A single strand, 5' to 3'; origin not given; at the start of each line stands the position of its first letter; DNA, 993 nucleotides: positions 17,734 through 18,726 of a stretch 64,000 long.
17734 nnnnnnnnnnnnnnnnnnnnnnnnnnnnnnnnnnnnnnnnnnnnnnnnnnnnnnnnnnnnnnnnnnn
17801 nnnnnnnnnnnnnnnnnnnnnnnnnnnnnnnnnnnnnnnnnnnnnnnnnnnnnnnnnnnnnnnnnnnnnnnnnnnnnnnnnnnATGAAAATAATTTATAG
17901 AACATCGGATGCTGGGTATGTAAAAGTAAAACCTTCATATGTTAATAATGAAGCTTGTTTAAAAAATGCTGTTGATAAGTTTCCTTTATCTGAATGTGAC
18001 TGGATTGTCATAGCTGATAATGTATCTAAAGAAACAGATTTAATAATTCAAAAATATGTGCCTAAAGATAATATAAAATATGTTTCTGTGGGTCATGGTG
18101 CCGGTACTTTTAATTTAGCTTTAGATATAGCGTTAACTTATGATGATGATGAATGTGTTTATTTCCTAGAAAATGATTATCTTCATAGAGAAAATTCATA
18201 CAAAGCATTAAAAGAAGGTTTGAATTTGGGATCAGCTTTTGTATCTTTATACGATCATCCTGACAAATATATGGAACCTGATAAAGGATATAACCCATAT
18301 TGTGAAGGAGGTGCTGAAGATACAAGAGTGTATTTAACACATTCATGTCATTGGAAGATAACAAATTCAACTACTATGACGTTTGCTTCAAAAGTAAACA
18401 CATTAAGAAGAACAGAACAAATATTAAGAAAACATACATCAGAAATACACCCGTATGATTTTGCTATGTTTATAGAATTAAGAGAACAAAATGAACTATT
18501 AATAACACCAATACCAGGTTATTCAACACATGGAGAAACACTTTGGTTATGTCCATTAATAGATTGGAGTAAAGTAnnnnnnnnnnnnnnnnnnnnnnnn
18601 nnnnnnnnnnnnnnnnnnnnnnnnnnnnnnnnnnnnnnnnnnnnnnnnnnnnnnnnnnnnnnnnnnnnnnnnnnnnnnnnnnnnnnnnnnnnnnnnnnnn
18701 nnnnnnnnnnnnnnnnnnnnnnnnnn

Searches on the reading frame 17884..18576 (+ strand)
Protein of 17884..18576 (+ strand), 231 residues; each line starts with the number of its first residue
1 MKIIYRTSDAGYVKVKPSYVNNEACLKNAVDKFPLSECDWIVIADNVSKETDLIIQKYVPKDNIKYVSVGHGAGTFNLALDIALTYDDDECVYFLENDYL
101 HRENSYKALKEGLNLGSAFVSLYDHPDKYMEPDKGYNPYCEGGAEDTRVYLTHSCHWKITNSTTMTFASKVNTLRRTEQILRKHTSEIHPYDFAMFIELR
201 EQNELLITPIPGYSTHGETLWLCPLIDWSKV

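Call 3: search_protein_families(library=pfam, proteins=[window:17884-18576:+], max_evalue=0.01)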
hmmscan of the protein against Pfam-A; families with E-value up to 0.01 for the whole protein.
window:17884-18576:+ (231 aa): 1 family
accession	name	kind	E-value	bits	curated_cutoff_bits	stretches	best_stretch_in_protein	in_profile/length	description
PF00535.33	Glycos_transf_2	-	0.0036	17.7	23.3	1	24-115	15-105/168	Glycosyl transferase family 2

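Call 71: search_protein_families(library=phrogs, proteins=[window:17884-18576:+], max_evalue=0.00001)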
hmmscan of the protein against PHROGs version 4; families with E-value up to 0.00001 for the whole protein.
window:17884-18576:+ (231 aa): 0 families
